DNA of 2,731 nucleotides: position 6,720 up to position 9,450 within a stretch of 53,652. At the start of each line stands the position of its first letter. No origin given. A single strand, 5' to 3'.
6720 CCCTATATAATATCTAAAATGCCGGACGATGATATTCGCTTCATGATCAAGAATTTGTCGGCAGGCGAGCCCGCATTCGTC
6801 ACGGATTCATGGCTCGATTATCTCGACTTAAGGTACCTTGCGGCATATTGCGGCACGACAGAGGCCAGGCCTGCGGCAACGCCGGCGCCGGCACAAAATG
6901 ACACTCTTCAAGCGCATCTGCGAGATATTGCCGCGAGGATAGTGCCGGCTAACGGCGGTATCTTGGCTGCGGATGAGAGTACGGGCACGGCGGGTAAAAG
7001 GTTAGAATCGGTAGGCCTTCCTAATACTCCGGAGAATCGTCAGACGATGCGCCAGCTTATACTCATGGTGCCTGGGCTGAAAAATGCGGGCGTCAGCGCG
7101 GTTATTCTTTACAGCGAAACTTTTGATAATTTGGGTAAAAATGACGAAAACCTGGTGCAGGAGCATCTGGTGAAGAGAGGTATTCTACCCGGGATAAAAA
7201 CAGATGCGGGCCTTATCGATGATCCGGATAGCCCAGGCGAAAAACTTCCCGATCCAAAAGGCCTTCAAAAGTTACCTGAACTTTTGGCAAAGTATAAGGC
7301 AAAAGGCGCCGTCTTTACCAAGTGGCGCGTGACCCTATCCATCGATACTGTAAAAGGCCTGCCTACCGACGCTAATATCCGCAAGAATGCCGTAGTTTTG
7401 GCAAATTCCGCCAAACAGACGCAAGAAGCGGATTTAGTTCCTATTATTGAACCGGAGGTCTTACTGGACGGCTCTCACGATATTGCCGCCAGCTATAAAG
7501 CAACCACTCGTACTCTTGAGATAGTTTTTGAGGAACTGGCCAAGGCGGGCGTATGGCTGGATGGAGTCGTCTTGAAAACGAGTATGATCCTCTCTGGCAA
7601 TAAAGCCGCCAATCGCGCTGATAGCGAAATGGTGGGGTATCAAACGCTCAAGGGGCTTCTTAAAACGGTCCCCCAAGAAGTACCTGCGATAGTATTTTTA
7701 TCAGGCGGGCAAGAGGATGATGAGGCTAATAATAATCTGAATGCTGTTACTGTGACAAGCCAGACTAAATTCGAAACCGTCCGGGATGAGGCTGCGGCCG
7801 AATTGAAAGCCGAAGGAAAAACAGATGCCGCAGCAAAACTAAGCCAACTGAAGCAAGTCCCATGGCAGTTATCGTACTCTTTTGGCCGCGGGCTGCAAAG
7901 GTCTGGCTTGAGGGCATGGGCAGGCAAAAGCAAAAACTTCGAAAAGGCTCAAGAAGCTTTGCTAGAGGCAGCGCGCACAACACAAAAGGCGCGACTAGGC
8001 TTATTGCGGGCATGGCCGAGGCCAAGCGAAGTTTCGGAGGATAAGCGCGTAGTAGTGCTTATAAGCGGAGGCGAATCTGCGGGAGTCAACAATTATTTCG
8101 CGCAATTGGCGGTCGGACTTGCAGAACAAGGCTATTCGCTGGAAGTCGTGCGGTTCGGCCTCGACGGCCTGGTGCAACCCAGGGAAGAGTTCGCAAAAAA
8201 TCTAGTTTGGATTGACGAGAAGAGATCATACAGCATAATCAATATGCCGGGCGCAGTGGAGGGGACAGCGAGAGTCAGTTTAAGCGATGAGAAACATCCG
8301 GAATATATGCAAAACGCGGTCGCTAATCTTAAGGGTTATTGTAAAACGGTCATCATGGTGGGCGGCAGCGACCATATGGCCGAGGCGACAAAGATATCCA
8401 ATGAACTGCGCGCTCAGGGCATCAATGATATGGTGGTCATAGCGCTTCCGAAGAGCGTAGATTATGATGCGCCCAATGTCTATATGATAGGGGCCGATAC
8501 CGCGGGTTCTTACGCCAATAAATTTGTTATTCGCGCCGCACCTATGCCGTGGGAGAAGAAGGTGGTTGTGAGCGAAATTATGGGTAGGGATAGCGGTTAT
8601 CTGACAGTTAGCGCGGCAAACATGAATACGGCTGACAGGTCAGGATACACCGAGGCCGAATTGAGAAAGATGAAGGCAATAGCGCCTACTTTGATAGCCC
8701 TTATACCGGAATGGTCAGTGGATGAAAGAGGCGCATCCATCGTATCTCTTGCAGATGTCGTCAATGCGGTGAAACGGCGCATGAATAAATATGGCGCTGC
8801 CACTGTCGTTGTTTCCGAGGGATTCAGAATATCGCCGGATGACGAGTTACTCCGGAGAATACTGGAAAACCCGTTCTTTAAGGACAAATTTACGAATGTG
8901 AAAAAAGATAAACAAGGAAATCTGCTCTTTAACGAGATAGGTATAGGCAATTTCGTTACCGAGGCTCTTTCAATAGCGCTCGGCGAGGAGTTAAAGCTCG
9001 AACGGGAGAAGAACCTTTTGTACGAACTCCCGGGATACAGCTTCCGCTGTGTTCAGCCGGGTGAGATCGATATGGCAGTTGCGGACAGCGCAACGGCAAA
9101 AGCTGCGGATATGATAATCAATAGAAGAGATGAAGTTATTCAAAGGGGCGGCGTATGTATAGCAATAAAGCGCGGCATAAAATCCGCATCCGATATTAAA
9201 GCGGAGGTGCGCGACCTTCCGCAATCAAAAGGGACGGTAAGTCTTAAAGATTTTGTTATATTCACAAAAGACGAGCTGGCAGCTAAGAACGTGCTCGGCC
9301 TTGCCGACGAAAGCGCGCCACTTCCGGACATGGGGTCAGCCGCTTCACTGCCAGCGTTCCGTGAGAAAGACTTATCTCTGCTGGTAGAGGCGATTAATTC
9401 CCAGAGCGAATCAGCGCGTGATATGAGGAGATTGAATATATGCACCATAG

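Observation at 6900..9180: Class I aldolase fused to a PFK-like domain inside a signal-peptide-bearing giant protein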

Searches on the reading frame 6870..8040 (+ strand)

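Call 17: search_solved_structures(query=window:6870-8040:+, show_alignments=2, max_evalue=1e-10)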
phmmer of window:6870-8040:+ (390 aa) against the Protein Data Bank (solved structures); distinct sequences matched with E-value up to 1e-10: 44.
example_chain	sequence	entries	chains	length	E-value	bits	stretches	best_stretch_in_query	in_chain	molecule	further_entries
1a5c_A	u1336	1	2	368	4.7e-66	226.4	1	16-294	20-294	FRUCTOSE-1,6-BISPHOSPHATE ALDOLASE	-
2eph_A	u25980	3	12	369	4.7e-66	226.4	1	16-294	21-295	Fructose-bisphosphate aldolase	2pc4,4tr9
6rng_A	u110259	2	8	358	7.8e-66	225.7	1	21-294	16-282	Fructose-bisphosphate aldolase 6, cytosolic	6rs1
4d2j_A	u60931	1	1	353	5.9e-65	222.8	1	16-293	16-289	FRUCTOSE-BISPHOSPHATE ALDOLASE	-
5tjs_A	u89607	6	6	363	7.1e-65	222.6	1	16-293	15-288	Fructose-bisphosphate aldolase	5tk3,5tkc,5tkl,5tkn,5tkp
3mmt_A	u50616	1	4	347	3.1e-64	220.4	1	13-294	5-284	Fructose-bisphosphate aldolase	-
4tu1_A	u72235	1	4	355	4.6e-64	219.9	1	15-293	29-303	Fructose-1,6-bisphosphate aldolase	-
3kx6_A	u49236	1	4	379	3.8e-63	216.9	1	17-294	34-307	Fructose-bisphosphate aldolase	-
7u5j_A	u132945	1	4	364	7.5e-63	215.9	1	8-294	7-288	Fructose-bisphosphate aldolase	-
1j4e_A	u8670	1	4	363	4.8e-62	213.2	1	8-294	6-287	FRUCTOSE-BISPHOSPHATE ALDOLASE A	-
9led_A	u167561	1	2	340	9.8e-62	212.2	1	21-297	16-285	Fructose-bisphosphate aldolase 1, cytoplasmic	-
6xmh_A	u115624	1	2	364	1.3e-61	211.8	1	7-294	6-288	Fructose-bisphosphate aldolase A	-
1ald_A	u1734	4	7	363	1.3e-61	211.8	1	8-294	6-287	ALDOLASE A | FRUCTOSE-BISPHOSPHATE ALDOLASE | Fructose-bisphosphate aldolase A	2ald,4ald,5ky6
6xmo_A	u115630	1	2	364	1.4e-61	211.7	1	7-294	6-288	Fructose-bisphosphate aldolase A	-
8twk_A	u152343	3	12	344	1.5e-61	211.6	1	8-294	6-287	Fructose-bisphosphate aldolase A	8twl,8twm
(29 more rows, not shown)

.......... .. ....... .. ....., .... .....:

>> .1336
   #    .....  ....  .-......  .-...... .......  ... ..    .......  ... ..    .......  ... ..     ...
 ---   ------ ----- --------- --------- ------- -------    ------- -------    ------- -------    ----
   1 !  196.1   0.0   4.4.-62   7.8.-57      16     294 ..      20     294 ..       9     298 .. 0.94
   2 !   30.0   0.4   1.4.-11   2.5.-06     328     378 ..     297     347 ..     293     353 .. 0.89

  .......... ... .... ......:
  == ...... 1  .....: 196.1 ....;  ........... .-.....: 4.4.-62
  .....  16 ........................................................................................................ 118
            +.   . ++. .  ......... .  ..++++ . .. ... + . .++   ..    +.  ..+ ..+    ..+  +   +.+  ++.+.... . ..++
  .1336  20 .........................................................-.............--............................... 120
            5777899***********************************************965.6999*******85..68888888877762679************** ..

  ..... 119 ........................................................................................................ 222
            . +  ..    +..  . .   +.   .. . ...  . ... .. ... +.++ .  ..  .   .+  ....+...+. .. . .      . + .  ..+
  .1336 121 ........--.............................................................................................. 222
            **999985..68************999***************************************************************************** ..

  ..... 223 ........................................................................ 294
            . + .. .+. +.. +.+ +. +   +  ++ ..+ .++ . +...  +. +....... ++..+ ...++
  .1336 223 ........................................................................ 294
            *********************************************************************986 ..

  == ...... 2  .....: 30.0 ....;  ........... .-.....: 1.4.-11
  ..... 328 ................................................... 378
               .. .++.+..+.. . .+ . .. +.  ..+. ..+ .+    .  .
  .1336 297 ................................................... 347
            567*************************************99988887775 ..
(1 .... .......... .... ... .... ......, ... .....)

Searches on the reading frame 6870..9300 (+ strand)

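Call 6: search_protein_families(library=ncbifam, proteins=[window:6870-9300:+], max_evalue=0.01)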
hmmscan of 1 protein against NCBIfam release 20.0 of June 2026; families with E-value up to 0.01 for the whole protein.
window:6870-9300:+ (810 aa): 13 families
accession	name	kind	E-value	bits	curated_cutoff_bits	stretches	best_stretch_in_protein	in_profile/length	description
NF033379.1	FrucBisAld_I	equivalog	1.7e-96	322.9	250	2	17-301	2-280/324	class I fructose-bisphosphate aldolase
NF002872.1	PRK03202.1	subfamily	3.7e-20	72.1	253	1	392-778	1-302/323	ATP-dependent 6-phosphofructokinase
NF010675.0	PRK14072.1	subfamily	5e-17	61.7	273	1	392-655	4-250/416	diphosphate--fructose-6-phosphate 1-phosphotransferase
NF005301.0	PRK06830.1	equivalog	4.3e-16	58.4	400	1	377-740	65-382/445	ATP-dependent 6-phosphofructokinase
NF041103.1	PFKA_PPi_Ttgales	equivalog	1.6e-15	57.1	550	1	395-754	2-327/407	diphosphate--fructose-6-phosphate 1-phosphotransferase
TIGR02483.1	PFK_mixed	subfamily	1.8e-15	56.8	430.55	1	393-585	1-185/325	phosphofructokinase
NF005121.0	PRK06555.1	equivalog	1.5e-14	53.6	395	1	495-757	117-358/404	pyrophosphate--fructose-6-phosphate 1-phosphotransferase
TIGR02482.1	PFKA_ATP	equivalog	2.7e-14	52.9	371.35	1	393-597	1-194/301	6-phosphofructokinase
NF003784.0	PRK05377.1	equivalog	2.1e-13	50.3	392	1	21-291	7-253/297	fructose bisphosphate aldolase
TIGR02478.1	6PF1K_euk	equivalog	3.5e-11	42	708.4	1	389-605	387-595/744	6-phosphofructokinase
NF010674.0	PRK14071.1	equivalog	5.7e-10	38.6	544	1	389-586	2-199/360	ATP-dependent 6-phosphofructokinase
NF005482.0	PRK07085.1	subfamily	7.4e-08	31.4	446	1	361-539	44-215/558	diphosphate--fructose-6-phosphate 1-phosphotransferase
TIGR02477.1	PFKA_PPi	equivalog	0.00047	18.7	587.95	1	384-580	60-255/539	diphosphate--fructose-6-phosphate 1-phosphotransferase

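Call 10: find_homologous_proteins(query=window:6870-9300:+, max_evalue=0.00001)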
Query window:6870-9300:+ (810 aa): 81 proteins with E <= 0.00001 among 8000 candidates.
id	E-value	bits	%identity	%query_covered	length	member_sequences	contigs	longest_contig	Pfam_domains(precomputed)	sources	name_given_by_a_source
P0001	0.0e+0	1598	93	95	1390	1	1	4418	PF00365.26,PF00274.26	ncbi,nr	ncbi:MAG: fructose-bisphosphate aldolase class I, partial [Candidatus Omnitrophica bacterium]|nr:fru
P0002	2.5e-159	550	65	52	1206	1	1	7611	PF03320.19,PF00274.26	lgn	-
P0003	3.3e-151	523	65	48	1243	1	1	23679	PF03320.19,PF00274.26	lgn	-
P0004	5.8e-148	512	66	47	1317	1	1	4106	PF00274.26,PF01274.29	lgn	-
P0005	8.4e-138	479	62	45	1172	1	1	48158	PF00274.26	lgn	-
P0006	2.6e-131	457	57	47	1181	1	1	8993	PF00274.26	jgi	-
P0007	2.7e-130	454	48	61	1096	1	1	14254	PF00365.26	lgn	-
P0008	3.7e-130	454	59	46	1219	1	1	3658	PF00463.28,PF20659.3,PF00274.26,PF01274.29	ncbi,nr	ncbi:MAG: fructose-bisphosphate aldolase class I, partial [Candidatus Omnitrophica bacterium]|nr:fru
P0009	2.9e-127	444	41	44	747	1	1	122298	PF00274.26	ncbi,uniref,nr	ncbi:fructose-bisphosphate aldolase 3, chloroplastic-like isoform X2 [Vigna umbellata]|uniref:fructo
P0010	4.1e-118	414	40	44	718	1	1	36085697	PF00274.26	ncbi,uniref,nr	ncbi:hypothetical protein DY000_02035440 [Brassica cretica]|uniref:Fructose-bisphosphate aldolase n=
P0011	9.0e-109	383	46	53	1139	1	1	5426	PF00365.26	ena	-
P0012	1.1e-108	383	55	43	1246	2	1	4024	PF03320.19,PF00274.26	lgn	-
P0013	3.3e-106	374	52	46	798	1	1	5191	PF00274.26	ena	-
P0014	1.5e-98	349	53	45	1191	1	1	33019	PF00274.26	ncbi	-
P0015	3.5e-95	338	51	47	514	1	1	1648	PF00274.26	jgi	jgi:fructose-bisphosphate aldolase class I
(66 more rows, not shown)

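Call 22: find_encoding_contigs(protein=P0007, flank=10000, max_places=4)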
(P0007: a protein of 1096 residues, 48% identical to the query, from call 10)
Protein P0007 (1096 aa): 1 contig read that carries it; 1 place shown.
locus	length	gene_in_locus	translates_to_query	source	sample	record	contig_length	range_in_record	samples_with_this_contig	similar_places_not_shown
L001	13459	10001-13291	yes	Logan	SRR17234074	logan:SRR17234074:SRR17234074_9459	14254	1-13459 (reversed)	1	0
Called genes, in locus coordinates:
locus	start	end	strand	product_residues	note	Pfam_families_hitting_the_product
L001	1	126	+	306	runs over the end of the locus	?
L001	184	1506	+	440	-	PF00571:CBS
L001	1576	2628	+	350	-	PF00044:Gp_dh_N, PF02800:Gp_dh_C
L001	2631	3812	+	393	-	PF00162:PGK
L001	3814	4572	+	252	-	PF00121:TIM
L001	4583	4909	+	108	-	PF03840:SecG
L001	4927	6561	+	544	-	PF00496:SBP_bac_5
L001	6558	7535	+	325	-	PF19300:BPD_transp_1_N, PF00528:BPD_transp_1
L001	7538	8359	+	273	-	PF12911:OppC_N, PF00528:BPD_transp_1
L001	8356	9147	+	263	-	PF00005:ABC_tran, PF13304:AAA_21 (weak)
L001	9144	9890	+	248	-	PF00005:ABC_tran, PF08352:oligo_HPY (weak)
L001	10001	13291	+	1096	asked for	PF00365:PFK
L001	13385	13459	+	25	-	?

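Call 23: find_encoding_contigs(protein=P0005, flank=10000, max_places=3)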
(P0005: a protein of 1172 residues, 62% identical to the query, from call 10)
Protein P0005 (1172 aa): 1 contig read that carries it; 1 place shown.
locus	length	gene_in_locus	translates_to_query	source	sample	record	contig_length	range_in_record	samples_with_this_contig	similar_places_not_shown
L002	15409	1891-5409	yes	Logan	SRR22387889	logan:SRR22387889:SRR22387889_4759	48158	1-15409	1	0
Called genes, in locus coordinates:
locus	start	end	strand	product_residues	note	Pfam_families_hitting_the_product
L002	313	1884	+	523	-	-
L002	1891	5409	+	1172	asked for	PF00274:Glycolytic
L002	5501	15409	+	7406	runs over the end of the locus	PF01326:PPDK_N, PF00162:PGK, PF00121:TIM, PF01933:CofD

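Call 42: find_encoding_contigs(protein=P0001, flank=5000, max_places=3)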
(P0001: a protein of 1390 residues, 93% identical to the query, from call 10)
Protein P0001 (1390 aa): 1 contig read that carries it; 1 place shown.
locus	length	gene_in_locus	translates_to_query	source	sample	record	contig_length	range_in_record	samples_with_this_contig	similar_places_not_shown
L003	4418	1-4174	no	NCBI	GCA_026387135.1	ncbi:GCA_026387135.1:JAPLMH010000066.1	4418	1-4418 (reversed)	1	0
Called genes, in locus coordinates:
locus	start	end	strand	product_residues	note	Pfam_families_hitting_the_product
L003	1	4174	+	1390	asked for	PF00274:Glycolytic, PF00365:PFK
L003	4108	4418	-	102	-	?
